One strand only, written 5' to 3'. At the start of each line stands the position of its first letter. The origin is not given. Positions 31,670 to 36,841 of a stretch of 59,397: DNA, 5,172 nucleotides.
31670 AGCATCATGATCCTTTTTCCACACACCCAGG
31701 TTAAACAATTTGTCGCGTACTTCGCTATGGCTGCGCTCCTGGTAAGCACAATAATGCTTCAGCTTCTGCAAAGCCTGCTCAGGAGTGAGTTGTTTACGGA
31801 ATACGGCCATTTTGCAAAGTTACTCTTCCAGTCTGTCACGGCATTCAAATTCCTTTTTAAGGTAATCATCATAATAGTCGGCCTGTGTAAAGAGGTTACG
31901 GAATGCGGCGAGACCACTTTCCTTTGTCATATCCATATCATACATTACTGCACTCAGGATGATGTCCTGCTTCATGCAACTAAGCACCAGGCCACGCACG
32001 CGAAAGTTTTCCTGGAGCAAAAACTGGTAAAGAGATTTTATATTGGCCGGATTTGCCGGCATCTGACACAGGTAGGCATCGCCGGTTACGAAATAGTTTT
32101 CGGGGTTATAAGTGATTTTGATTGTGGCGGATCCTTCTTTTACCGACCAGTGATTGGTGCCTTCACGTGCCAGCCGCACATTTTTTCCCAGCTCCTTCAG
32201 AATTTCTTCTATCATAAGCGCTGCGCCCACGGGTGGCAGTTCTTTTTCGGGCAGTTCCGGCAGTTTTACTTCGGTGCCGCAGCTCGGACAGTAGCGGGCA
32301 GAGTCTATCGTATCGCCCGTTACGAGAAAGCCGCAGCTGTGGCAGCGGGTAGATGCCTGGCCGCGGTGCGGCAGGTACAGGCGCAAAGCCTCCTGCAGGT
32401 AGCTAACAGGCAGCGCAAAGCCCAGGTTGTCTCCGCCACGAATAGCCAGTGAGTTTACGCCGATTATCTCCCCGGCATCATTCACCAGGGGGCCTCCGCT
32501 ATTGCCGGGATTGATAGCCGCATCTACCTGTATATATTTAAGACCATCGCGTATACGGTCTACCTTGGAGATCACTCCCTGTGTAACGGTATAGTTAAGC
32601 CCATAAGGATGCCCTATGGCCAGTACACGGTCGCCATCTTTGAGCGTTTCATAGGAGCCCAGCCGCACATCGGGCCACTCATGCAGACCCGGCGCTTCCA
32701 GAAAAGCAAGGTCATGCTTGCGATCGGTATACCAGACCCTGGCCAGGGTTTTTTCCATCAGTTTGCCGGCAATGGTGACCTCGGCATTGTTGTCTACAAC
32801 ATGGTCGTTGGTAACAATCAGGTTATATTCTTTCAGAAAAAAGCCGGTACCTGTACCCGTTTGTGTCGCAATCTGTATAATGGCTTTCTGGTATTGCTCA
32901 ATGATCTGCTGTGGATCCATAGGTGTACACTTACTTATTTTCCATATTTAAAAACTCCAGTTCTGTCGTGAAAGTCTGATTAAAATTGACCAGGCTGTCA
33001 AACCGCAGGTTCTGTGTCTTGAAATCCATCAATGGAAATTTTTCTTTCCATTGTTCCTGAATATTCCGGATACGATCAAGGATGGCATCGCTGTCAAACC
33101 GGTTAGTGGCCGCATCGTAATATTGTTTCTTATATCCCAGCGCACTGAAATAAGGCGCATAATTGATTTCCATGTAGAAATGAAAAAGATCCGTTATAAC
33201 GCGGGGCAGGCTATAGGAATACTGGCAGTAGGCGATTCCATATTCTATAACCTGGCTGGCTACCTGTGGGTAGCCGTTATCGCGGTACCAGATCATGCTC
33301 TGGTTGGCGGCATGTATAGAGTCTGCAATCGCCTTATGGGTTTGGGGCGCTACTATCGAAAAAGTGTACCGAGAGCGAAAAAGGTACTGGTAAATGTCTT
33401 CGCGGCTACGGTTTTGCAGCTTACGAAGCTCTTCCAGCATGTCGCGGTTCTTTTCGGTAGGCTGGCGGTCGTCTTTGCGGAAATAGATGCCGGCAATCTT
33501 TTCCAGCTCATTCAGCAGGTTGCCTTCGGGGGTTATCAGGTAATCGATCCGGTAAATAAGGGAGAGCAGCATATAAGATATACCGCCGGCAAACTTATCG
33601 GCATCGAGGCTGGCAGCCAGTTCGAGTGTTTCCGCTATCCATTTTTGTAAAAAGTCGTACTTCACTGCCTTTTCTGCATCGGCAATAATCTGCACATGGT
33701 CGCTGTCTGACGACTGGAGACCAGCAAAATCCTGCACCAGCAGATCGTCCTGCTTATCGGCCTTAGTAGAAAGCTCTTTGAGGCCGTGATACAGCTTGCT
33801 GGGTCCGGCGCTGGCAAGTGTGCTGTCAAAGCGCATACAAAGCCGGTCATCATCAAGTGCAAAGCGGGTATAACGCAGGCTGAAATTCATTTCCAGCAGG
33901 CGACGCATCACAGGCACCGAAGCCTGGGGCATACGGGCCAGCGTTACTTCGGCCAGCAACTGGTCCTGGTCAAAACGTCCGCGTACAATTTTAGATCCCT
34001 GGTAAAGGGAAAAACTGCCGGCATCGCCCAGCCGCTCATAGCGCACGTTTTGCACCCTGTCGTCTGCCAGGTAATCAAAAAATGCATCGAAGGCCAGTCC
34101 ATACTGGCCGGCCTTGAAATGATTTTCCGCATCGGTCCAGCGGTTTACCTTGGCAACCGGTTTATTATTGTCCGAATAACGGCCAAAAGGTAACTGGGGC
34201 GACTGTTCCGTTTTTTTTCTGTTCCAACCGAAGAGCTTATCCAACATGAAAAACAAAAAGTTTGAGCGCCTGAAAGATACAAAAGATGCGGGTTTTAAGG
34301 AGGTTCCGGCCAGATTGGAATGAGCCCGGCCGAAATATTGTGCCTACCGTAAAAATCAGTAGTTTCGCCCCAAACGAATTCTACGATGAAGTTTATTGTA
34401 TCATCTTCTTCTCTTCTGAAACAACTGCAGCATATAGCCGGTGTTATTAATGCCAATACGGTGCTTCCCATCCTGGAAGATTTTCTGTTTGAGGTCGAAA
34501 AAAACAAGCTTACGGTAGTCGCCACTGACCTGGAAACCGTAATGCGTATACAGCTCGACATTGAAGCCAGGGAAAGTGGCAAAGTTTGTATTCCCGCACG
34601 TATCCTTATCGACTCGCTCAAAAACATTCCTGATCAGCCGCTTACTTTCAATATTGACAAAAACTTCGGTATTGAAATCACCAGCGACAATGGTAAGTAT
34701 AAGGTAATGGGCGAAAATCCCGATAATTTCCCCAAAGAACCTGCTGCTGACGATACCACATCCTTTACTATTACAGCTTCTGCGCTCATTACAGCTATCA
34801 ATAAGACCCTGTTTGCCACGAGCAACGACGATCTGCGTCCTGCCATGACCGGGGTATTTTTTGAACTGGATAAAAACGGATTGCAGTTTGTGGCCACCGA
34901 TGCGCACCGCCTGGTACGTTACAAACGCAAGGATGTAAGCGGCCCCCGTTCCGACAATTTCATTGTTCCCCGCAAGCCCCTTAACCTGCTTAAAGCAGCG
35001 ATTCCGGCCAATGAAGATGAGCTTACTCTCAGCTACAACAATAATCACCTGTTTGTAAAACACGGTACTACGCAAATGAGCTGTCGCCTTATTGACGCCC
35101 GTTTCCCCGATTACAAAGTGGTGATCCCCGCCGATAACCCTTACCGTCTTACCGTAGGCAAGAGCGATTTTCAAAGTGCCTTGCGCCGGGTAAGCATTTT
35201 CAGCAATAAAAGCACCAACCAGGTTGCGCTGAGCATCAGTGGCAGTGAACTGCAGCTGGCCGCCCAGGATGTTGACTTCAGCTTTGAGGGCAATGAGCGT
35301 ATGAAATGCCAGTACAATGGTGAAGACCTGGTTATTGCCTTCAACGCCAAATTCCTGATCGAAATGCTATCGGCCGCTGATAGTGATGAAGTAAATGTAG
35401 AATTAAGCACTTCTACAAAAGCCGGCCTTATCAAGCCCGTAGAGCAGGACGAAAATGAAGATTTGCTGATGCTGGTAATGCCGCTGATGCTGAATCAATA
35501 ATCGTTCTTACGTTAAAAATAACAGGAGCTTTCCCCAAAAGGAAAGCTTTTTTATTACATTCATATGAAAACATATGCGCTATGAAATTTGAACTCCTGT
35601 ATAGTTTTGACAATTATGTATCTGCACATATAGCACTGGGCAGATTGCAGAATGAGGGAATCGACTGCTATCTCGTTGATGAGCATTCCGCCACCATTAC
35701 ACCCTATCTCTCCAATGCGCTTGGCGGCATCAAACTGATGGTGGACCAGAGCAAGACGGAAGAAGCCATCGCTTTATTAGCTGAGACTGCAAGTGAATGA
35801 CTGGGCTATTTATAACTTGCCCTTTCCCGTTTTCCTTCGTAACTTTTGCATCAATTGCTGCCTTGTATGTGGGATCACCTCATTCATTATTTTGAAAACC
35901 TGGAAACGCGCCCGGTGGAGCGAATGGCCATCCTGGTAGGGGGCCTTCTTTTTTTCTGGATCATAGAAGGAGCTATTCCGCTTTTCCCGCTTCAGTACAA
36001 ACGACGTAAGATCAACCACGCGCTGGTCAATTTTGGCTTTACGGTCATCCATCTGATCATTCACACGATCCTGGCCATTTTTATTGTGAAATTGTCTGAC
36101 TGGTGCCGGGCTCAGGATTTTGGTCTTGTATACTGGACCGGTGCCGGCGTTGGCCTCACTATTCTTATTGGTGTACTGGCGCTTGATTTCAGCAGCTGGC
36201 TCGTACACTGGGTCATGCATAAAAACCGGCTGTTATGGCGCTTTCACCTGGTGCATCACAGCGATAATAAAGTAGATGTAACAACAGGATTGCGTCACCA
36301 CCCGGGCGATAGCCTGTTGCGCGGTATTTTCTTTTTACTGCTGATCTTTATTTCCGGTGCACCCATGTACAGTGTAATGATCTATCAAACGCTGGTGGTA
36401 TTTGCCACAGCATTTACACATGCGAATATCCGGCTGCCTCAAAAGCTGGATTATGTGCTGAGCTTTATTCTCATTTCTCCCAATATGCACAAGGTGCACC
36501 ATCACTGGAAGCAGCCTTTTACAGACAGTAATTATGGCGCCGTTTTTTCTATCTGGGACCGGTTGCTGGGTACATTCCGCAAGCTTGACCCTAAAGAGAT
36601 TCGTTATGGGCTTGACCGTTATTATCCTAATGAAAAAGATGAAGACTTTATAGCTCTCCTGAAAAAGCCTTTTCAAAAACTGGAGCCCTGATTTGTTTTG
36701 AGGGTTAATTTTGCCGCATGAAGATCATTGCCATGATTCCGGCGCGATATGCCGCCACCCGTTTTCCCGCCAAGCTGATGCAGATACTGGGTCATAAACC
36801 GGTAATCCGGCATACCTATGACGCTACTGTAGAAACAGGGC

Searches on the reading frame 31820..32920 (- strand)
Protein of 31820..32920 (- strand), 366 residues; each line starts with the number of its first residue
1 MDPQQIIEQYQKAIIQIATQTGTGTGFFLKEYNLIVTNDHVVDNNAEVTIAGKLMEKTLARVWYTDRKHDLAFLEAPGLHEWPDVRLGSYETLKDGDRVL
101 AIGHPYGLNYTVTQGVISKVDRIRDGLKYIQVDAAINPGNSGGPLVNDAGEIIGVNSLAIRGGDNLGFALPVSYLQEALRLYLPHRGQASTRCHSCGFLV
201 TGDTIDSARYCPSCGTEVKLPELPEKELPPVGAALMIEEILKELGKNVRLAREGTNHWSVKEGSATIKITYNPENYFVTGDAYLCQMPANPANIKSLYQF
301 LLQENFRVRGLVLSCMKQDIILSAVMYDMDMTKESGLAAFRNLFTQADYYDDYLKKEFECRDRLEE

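Call 37: search_protein_families(library=pfam, proteins=[window:31820-32920:-], max_evalue=0.00001)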
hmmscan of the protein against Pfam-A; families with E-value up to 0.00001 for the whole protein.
window:31820-32920:- (366 aa): 2 families
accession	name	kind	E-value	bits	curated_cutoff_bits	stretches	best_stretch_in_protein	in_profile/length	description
PF13365.12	Trypsin_2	-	3.2e-29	103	27.6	1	24-155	1-144/144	Trypsin-like peptidase domain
PF00089.32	Trypsin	-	6e-15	56.1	20.6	1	16-176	15-217/220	Trypsin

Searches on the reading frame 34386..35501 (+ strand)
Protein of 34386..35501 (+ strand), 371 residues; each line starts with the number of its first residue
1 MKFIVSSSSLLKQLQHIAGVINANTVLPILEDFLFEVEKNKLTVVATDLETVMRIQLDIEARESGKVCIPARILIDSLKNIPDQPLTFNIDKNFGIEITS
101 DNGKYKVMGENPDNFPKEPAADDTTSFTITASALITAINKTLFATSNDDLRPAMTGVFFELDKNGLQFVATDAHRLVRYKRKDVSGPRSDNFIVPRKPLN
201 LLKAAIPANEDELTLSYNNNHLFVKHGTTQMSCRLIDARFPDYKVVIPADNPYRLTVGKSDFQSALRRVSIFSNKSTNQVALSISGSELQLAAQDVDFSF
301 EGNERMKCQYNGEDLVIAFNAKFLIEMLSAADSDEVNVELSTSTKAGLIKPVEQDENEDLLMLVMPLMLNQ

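Call 9: search_protein_families(library=pfam, proteins=[window:34386-35501:+])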
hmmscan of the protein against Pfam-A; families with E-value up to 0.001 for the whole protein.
window:34386-35501:+ (371 aa): 3 families
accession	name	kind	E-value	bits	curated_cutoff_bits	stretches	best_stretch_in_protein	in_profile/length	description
PF00712.24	DNA_pol3_beta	-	1.3e-29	103.2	24.4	1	1-117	1-118/120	DNA polymerase III beta subunit, N-terminal domain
PF02767.21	DNA_pol3_beta_2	-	2.7e-29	102.2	27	2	129-242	2-116/116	DNA polymerase III beta subunit, central domain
PF02768.20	DNA_pol3_beta_3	-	7.4e-22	77.9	27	1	245-362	2-118/121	DNA polymerase III beta subunit, C-terminal domain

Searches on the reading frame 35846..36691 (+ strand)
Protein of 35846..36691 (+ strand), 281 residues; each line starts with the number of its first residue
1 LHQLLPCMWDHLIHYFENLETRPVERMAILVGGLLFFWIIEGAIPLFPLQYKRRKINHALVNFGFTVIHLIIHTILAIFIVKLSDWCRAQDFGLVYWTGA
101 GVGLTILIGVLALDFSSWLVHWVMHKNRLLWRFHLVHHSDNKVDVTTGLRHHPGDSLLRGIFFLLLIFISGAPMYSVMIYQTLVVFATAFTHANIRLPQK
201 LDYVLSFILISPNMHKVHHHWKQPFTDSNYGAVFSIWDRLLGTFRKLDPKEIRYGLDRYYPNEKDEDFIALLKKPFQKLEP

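Call 37: search_protein_families(library=pfam, proteins=[window:35846-36691:+], max_evalue=0.00001)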
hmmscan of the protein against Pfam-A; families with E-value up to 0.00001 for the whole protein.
window:35846-36691:+ (281 aa): 1 family
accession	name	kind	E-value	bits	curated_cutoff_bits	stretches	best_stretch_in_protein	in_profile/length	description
PF04116.19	FA_hydroxylase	-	1.9e-28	99.9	31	1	107-243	2-132/132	Fatty acid hydroxylase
